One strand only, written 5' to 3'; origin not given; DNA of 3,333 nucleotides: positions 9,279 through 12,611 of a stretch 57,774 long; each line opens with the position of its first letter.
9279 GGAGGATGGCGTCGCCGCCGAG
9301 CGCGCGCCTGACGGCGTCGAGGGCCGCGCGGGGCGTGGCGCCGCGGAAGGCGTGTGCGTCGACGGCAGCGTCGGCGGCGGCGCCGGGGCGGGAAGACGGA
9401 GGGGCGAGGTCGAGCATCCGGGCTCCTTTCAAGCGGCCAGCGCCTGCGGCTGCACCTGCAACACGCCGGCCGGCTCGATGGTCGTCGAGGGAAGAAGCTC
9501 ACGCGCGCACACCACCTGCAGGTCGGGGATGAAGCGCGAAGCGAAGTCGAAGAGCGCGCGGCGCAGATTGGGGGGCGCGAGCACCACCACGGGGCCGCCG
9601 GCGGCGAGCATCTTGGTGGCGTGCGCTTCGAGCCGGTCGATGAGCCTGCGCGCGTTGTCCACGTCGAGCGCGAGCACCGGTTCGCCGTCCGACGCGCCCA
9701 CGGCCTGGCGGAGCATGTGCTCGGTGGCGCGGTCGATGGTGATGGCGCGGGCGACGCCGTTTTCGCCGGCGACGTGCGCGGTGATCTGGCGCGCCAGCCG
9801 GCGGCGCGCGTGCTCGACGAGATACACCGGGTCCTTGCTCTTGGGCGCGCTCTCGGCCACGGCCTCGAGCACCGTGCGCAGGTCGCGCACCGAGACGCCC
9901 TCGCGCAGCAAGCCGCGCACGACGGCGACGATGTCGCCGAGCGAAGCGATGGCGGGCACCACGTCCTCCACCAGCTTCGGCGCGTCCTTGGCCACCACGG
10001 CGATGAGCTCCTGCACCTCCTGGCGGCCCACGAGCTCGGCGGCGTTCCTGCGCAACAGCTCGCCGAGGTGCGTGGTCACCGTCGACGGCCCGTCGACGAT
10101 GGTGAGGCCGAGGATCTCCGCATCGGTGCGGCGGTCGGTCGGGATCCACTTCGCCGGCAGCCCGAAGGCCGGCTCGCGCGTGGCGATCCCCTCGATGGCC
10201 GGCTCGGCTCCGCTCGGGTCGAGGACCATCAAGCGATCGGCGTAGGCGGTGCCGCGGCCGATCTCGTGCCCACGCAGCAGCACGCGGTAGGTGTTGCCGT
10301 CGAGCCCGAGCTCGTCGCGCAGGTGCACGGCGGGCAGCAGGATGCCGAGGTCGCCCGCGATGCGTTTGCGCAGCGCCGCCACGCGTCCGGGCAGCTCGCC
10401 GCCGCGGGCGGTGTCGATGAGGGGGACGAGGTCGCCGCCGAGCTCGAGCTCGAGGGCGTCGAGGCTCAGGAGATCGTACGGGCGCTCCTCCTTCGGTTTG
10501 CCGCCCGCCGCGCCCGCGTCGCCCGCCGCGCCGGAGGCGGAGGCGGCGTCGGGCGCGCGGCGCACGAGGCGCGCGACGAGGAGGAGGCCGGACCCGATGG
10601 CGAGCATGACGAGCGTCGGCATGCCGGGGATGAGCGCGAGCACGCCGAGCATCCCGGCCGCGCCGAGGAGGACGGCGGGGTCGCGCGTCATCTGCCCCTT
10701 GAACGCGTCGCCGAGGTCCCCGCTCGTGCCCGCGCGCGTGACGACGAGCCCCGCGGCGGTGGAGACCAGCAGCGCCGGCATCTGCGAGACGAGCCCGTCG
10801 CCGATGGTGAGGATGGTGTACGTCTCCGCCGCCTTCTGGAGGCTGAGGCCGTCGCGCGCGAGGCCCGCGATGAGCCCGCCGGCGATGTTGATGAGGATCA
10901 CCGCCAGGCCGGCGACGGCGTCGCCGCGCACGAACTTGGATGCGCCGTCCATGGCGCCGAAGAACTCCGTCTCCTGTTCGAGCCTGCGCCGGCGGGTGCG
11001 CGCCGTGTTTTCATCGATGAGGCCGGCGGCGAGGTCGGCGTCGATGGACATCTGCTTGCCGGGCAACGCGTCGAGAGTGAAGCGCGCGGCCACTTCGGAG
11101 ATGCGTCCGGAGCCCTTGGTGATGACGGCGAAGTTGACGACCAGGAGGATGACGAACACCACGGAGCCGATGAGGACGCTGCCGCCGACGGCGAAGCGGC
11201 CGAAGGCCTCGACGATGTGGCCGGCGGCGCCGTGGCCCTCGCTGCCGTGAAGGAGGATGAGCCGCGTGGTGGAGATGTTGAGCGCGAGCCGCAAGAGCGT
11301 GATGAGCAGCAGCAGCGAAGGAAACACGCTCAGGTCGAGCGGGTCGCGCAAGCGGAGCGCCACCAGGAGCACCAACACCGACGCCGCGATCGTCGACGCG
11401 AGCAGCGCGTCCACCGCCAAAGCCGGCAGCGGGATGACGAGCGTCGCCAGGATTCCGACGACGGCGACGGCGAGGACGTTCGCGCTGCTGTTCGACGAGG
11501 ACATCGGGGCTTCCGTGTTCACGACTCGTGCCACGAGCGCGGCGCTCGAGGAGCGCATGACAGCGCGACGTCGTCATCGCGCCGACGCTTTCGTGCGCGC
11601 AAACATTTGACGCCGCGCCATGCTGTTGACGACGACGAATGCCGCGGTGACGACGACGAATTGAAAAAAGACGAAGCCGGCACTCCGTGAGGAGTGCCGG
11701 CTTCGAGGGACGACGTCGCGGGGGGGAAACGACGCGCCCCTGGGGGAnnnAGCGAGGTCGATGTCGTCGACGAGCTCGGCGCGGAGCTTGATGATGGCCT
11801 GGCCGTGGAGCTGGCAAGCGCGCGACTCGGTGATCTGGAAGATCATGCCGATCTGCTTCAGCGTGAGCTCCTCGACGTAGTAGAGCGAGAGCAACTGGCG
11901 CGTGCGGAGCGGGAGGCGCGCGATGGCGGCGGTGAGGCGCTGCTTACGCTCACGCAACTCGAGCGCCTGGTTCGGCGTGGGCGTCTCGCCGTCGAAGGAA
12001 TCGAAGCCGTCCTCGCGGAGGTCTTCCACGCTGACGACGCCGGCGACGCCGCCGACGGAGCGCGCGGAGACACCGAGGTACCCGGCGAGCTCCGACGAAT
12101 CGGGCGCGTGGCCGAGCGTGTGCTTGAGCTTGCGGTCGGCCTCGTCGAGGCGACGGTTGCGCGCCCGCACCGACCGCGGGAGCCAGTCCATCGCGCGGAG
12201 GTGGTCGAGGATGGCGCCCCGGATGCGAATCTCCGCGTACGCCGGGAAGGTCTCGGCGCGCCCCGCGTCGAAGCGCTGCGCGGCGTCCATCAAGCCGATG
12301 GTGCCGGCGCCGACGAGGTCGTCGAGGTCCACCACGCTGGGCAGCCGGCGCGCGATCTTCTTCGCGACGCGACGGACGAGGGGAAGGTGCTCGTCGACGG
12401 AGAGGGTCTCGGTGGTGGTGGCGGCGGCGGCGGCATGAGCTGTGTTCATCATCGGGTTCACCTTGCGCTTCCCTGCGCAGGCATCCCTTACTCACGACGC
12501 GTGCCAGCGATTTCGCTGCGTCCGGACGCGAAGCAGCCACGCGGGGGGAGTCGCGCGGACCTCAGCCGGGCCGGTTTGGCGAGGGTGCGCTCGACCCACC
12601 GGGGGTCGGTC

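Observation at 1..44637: Near-complete flagellar regulon in a genome that also carries Myxococcota-type protein hallmarks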

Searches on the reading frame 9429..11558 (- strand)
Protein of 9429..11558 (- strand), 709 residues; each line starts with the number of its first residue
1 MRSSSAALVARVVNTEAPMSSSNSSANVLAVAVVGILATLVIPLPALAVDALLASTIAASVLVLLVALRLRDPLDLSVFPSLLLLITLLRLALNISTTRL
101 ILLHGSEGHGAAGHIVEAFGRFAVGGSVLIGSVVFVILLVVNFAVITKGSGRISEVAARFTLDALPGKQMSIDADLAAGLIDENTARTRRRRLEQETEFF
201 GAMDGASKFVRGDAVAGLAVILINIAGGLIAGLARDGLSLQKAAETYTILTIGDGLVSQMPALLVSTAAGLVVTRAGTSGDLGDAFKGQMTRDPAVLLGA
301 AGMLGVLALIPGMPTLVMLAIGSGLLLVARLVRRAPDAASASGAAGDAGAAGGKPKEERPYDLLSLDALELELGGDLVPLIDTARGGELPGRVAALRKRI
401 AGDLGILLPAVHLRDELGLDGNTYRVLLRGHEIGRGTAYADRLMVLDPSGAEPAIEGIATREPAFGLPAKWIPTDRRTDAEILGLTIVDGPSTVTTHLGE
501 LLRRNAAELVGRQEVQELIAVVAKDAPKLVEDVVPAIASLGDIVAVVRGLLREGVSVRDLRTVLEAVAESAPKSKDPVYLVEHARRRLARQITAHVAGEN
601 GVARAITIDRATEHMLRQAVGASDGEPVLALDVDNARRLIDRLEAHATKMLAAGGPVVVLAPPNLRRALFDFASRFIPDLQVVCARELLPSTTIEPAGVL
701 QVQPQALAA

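Call 6: search_protein_families(library=ncbifam, proteins=[window:9432-11558:-], max_evalue=0.01)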
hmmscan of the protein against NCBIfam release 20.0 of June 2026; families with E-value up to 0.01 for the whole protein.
window:9432-11558:- (709 aa): 5 families
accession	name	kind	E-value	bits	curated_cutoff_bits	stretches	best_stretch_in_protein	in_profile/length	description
TIGR01398.1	FlhA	equivalog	3.2e-237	789.1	772.1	1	28-699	5-677/678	flagellar biosynthesis protein FlhA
TIGR01399.1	hrcV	equivalog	8.5e-168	559.9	692.25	1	28-698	6-675/677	type III secretion system export apparatus subunit SctV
NF011865.0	PRK15337.1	equivalog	4.6e-142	474.8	800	1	29-694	17-680/686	EscV/YscV/HrcV family type III secretion system export apparatus protein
NF009363.0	PRK12720.1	equivalog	2.5e-141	472.4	993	1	28-701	20-672/683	EscV/YscV/HrcV family type III secretion system export apparatus protein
NF004571.0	PRK05910.1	equivalog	1.8e-72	244.7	670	2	23-329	6-302/584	type III secretion system protein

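Call 12: find_encoding_contigs(protein=window:9429-11558:-, flank=10000, max_places=6)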
Protein window:9429-11558:- (709 aa): no gene with exactly this product is on record in the collection.

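Call 13: find_related_loci(query=window:9429-11558:-, collection=genome_contigs, flank=10000)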
Query window:9429-11558:- (709 aa) in genome_contigs; peptide patterns used: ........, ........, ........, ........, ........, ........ (x = any residue, [..] = any of these).
110 stretches matched a pattern; 12 encode a relative of the query (tblastn E <= 1e-3); 12 distinct loci.
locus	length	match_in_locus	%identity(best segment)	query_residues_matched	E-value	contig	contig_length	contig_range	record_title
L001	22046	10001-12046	70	15-702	0e+0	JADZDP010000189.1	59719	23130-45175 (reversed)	MAG: Deltaproteobacteria bacterium isolate SJ783 c_000001047299, whole genome shotgun sequence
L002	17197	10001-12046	71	15-702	0e+0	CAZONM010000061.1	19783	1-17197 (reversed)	MAG TPA_asm: uncultured Myxococcales bacterium isolate binchicken_co16_62 genome assembly, contig: NODE_4588_length_1978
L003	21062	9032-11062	63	24-705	0e+0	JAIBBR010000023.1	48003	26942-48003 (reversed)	MAG: Myxococcaceae bacterium isolate SSF57 NODE_13296_length_48003_cov_9.299378, whole genome shotgun sequence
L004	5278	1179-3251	60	19-707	0e+0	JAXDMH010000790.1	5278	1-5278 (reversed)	MAG: Myxococcales bacterium isolate BP_637 scaffold_897649, whole genome shotgun sequence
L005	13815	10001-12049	62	21-702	0e+0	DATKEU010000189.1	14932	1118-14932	MAG TPA_asm: Polyangia bacterium isolate SMAG_U14507 k141_4511559, whole genome shotgun sequence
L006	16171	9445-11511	61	21-707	0e+0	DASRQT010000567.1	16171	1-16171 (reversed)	MAG TPA_asm: Polyangia bacterium isolate SMAG_U4273 k141_618972, whole genome shotgun sequence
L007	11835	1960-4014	62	20-702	0e+0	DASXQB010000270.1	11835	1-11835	MAG TPA_asm: Polyangia bacterium isolate SMAG_U5423 k141_478744, whole genome shotgun sequence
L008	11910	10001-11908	61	19-652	0e+0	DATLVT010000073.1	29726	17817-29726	MAG TPA_asm: Polyangia bacterium isolate SMAG_U13199 k141_614868, whole genome shotgun sequence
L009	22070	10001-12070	61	13-705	0e+0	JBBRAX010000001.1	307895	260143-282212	MAG: Myxococcales bacterium isolate Co_metawrap_2316 Cmw_2316_k141_11486902_length_307895_cov_21.9997, whole genome shot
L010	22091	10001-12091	55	4-696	0e+0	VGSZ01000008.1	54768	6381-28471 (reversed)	MAG: Deltaproteobacteria bacterium isolate K_DeepCast_35m_m1_088 K_DeepCast_35m_m1_088_Ga0194129_10000861, whole genome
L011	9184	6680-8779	63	8-700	0e+0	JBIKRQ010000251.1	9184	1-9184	MAG: Myxococcota bacterium isolate ME2015-06-12_3300042296_group6_bin12 Rohwer_bin1495_scaffold_4353_c1, whole genome sh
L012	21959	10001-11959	43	40-695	1e-156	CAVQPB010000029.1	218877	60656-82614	MAG: uncultured proteobacterium isolate MFD04651.bin.1.182 genome assembly, contig: contig_8666, whole genome shotgun se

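Call 27: find_homologous_proteins(query=window:9432-11558:-, max_evalue=1e-50)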
Query window:9432-11558:- (709 aa): 8000 proteins with E <= 1e-50 among 8000 candidates; the best 120 are listed.
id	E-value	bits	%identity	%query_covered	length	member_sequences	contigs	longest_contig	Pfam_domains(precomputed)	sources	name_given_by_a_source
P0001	0.0e+0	1458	100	100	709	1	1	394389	PF00771.26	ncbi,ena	-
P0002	0.0e+0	1116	77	98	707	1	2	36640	PF00771.26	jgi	jgi:flagellar biosynthesis protein FlhA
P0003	0.0e+0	1072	74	97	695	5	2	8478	PF00771.26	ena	-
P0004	0.0e+0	1063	73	97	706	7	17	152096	PF00771.26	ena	-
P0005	0.0e+0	1030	71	97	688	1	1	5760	PF00771.26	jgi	jgi:flagellar biosynthesis protein FlhA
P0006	2.7e-297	1006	70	97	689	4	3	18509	PF00771.26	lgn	-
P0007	5.6e-296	1001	70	97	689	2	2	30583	PF00771.26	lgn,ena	-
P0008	3.4e-280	949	66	95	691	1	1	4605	PF00771.26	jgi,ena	-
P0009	2.0e-272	924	64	97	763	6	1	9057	PF00771.26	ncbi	-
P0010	7.7e-270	915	65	96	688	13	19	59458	PF00771.26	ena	-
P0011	1.6e-268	911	64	96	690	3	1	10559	PF00771.26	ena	-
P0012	1.6e-267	907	66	92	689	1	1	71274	PF00771.26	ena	-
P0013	4.6e-267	906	66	96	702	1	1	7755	PF00771.26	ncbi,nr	ncbi:MAG TPA: flagellar biosynthesis protein FlhA [Anaeromyxobacteraceae bacterium]|nr:flagellar bio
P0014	1.8e-265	901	63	96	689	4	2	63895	PF00771.26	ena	-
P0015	3.6e-265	900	64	98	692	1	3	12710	PF00771.26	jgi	jgi:flagellar biosynthesis protein FlhA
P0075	3.9e-256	870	65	95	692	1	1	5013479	PF00771.26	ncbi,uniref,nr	ncbi:flagellar biosynthesis protein FlhA [Anaeromyxobacter dehalogenans]|uniref:Flagellar biosynthes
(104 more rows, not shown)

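Call 28: find_encoding_contigs(protein=P0001, flank=10000, max_places=3)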
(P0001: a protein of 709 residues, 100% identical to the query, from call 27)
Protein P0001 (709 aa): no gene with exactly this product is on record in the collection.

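Call 29: list_cluster_members(proteins=[P0001, P0002, P0004])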
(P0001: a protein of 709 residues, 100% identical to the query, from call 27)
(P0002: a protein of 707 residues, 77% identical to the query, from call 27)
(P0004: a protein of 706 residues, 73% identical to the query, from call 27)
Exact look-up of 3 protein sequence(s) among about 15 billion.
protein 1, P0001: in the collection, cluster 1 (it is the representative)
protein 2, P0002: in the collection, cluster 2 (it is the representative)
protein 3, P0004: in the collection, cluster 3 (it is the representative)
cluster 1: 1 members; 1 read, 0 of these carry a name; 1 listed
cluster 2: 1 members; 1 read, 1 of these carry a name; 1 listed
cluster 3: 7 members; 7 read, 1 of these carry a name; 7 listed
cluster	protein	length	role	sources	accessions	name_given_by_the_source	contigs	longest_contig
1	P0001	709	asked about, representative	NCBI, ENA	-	-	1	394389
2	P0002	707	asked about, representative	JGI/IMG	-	flagellar biosynthesis protein FlhA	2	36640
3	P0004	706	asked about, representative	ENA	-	-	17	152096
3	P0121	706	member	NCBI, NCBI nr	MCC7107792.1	MAG: flagellar biosynthesis protein FlhA [Deltaproteobacteria bacterium] | flagellar biosynthesis protein FlhA [Deltaproteobacteria bacterium]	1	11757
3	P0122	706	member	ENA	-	-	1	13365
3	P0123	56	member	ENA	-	-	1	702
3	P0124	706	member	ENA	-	-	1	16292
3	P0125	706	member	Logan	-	-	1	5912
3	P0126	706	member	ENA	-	-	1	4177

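Call 33: find_encoding_contigs(protein=P0075, flank=10000, max_places=2)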
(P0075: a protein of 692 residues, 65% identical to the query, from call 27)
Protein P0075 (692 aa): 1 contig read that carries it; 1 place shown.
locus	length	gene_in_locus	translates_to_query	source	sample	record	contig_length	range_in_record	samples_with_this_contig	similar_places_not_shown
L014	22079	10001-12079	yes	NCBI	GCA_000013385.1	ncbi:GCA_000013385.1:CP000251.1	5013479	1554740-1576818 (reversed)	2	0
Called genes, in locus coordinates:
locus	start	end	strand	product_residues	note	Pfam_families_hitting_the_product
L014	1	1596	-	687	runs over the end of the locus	PF01627:Hpt, PF02895:H-kinase_dim, PF02518:HATPase_c, PF01584:CheW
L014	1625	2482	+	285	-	PF13690:CheX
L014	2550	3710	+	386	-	PF00072:Response_reg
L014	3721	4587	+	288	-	PF08668:HDOD, PF01966:HD (weak)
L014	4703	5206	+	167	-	PF03748:FliL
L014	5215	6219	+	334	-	PF02154:FliM, PF01052:FliMN_C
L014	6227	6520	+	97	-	PF28396:SepQ_C (weak), PF01052:FliMN_C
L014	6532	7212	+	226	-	-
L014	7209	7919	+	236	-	PF00813:FliP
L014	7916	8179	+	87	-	PF01313:Bac_export_3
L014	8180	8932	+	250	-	PF01311:Bac_export_1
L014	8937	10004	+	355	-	PF01312:Bac_export_2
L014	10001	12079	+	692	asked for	PF00771:FHIPEP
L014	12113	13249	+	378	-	PF25199:nSTAND_NTPase5 (weak), PF00448:SRP54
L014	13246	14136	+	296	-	PF00142:Fer4_NifH, PF01656:CbiA, PF02374:ArsA_ATPase (weak), PF06564:CBP_BcsQ (faint), PF10609:ParA, PF13614:AAA_31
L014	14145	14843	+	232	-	PF04542:Sigma70_r2, PF04539:Sigma70_r3, PF13384:HTH_23 (faint), PF08281:Sigma70_r4_2, PF04545:Sigma70_r4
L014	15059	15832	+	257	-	-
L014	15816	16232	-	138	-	PF02050:FliJ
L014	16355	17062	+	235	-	PF00460:Flg_bb_rod (weak), PF22692:LlgE_F_G_D1 (weak), PF06429:Flg_bbr_C (weak)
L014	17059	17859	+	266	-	PF00460:Flg_bb_rod, PF22692:LlgE_F_G_D1, PF06429:Flg_bbr_C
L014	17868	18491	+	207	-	-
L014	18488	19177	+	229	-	PF02107:FlgH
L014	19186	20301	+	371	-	PF02119:FlgI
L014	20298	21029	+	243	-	PF01551:Peptidase_M23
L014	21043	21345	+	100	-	PF04316:FlgM (weak)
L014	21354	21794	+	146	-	-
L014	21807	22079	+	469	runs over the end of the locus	PF22638:FlgK_D1, PF06429:Flg_bbr_C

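Call 41: search_protein_families(library=pfam, proteins=[L014:17868-18488:+, L014:15059-15829:+, L014:21354-21791:+, L014:6532-7209:+, L001:7473-8591:-], max_evalue=0.1)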
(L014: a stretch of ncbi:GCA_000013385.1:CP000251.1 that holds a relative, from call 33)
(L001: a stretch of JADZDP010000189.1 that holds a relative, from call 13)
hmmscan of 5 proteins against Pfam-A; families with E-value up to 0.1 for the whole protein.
L014:17868-18488:+ (207 aa): 0 families

L014:15059-15829:+ (257 aa): 4 families
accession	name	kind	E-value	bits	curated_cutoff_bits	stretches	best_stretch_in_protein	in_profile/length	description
PF00583.31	Acetyltransf_1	-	0.00015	22.5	20.7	1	134-176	73-116/116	Acetyltransferase (GNAT) family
PF13508.13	Acetyltransf_7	-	0.0061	17.4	27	1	135-177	43-83/84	Acetyltransferase (GNAT) domain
PF13673.13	Acetyltransf_10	-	0.022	15.2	23.6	1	135-181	66-112/128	Acetyltransferase (GNAT) domain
PF08445.16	FR47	-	0.099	13.1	22.1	0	135-179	36-80/86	FR47-like protein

L014:21354-21791:+ (146 aa): 1 family
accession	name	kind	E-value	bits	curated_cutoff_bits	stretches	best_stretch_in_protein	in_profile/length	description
PF05130.17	FlgN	-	7.2e-05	23.7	30.5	1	48-140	50-145/147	FlgN protein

L014:6532-7209:+ (226 aa): 1 family
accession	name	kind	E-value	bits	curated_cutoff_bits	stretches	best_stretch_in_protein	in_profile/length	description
PF04347.18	FliO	-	8.8e-11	42.2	22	1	105-183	13-87/91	Flagellar biosynthesis protein, FliO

L001:7473-8591:- (373 aa): 1 family
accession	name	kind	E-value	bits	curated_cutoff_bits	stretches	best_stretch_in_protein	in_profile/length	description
PF08668.18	HDOD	-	7.5e-24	84.7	22.9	1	127-308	3-195/196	HDOD domain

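Call 69: find_encoding_contigs(protein=P0004, flank=10000, max_places=1)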
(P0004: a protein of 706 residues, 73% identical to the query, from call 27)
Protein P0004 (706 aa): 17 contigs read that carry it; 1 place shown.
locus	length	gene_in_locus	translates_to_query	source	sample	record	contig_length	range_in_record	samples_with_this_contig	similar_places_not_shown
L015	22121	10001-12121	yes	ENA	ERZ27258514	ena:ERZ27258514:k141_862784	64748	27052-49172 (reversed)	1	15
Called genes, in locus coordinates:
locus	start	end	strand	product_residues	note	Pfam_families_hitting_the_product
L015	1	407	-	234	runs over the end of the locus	PF02108:FliH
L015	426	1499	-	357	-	PF03448:MgtE_N (faint), PF14842:FliG_N, PF14841:FliG_M, PF01706:FliG_C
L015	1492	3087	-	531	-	PF01514:YscJ_FliF, PF08345:YscJ_FliF_C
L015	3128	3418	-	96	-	PF02049:FliE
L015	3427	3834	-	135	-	PF00460:Flg_bb_rod (weak), PF06429:Flg_bbr_C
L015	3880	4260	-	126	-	-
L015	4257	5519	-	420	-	-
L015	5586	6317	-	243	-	PF13677:MotB_plug, PF00691:OmpA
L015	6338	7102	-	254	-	PF20560:MotA_N (weak), PF01618:MotA_ExbB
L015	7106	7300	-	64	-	PF06289:FlbD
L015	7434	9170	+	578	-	PF13185:GAF_2 (weak), PF02518:HATPase_c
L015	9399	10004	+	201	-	PF04542:Sigma70_r2, PF08281:Sigma70_r4_2, PF04545:Sigma70_r4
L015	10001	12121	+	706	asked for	PF00771:FHIPEP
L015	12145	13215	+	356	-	PF25199:nSTAND_NTPase5 (faint), PF00448:SRP54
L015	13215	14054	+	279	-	PF00142:Fer4_NifH (weak), PF02374:ArsA_ATPase (weak), PF10609:ParA, PF13614:AAA_31, PF01656:CbiA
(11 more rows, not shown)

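Call 70: find_encoding_contigs(protein=P0002, flank=10000, max_places=1)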
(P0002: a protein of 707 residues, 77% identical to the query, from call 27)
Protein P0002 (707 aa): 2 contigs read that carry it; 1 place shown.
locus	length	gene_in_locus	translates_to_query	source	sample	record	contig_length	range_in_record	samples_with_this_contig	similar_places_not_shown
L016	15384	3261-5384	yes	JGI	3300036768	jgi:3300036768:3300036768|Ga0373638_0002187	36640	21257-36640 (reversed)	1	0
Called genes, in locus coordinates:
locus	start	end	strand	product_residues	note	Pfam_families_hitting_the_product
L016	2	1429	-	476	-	?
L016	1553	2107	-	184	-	-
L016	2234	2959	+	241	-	PF04542:Sigma70_r2, PF08281:Sigma70_r4_2 (weak), PF04545:Sigma70_r4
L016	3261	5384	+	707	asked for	PF00771:FHIPEP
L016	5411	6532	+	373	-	PF25199:nSTAND_NTPase5 (weak), PF00448:SRP54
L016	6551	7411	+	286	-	PF00142:Fer4_NifH, PF02374:ArsA_ATPase (weak), PF06564:CBP_BcsQ (weak), PF10609:ParA, PF13614:AAA_31, PF01656:CbiA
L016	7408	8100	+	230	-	PF04542:Sigma70_r2, PF04539:Sigma70_r3 (weak), PF08281:Sigma70_r4_2, PF04545:Sigma70_r4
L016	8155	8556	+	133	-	PF02050:FliJ (weak)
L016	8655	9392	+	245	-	PF00460:Flg_bb_rod, PF06429:Flg_bbr_C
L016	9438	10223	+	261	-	PF00460:Flg_bb_rod, PF22692:LlgE_F_G_D1, PF06429:Flg_bbr_C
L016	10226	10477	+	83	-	-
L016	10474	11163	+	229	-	PF02107:FlgH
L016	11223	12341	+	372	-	PF02119:FlgI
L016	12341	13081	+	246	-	PF01551:Peptidase_M23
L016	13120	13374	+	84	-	PF04316:FlgM (weak)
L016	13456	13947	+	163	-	-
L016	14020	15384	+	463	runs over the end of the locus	PF22638:FlgK_D1, PF06429:Flg_bbr_C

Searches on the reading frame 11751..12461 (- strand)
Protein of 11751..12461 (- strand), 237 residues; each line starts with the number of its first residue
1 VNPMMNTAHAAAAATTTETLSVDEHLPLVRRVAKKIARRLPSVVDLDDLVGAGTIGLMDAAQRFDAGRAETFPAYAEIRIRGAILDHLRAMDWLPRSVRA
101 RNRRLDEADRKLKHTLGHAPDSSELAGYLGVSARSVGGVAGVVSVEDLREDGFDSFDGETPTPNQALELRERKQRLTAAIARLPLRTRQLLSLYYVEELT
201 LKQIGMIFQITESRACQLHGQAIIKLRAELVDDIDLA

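Call 6: search_protein_families(library=ncbifam, proteins=[window:11751-12461:-], max_evalue=0.01)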
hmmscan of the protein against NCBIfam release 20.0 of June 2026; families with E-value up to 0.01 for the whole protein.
window:11751-12461:- (237 aa): 68 families (the best 25 are shown)
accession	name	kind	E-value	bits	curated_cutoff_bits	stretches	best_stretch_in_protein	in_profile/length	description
TIGR02479.1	FliA_WhiG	subfamily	2.5e-62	210.5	189.6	1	22-230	2-223/224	FliA/WhiG family RNA polymerase sigma factor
NF005413.0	PRK06986.1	subfamily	3.5e-61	207.1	201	1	10-232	8-238/241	RNA polymerase sigma factor FliA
NF004935.0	PRK06288.1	equivalog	1.3e-52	179.1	343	1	22-232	39-264/270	RNA polymerase sigma factor WhiG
NF005809.0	PRK07670.1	equivalog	8.4e-44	150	326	1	22-230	29-250/255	FliA/WhiG family RNA polymerase sigma factor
NF004572.0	PRK05911.1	equivalog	2.8e-39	135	378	1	22-230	29-253/257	RNA polymerase sigma factor sigma-28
NF009091.0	PRK12427.1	equivalog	3.3e-37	128.4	339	1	13-228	12-229/233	FliA/WhiG family RNA polymerase sigma factor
TIGR02937.1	sigma70-ECF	superfamily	2.5e-30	105.3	42.9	1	23-230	8-165/165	sigma-70 family RNA polymerase sigma factor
TIGR02980.1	SigBFG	subfamily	7.7e-24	84.6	234.35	1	22-230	9-226/227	SigB/SigF/SigG family RNA polymerase sigma factor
NF005644.0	PRK07408.1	subfamily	1.1e-18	67.8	261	1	22-134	33-146/258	RNA polymerase sigma factor SigF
NF005514.0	PRK07122.1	subfamily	3.7e-18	65.6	372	1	22-230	46-263/264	RNA polymerase sigma factor SigF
TIGR02997.1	Sig70-cyanoRpoD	subfamily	3.5e-17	62.6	384.5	1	22-227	80-298/298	RNA polymerase sigma factor, RpoD/SigA family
NF041931.2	MzaA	equivalog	7e-15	54.9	800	1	26-228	485-703/726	MZA anti-phage system associated sigma-70 family RNA polymerase sigma factor MzaA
TIGR02393.1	RpoD_Cterm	equivalog_domain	1.6e-14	54.1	354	1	23-229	7-227/238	RNA polymerase sigma factor RpoD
NF005642.0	PRK07405.1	subfamily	7.5e-13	48.3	524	1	19-228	85-307/318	RNA polymerase sigma factor SigD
NF005643.0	PRK07406.1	equivalog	1.1e-12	47.7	500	1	22-227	166-384/397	RNA polymerase sigma factor RpoD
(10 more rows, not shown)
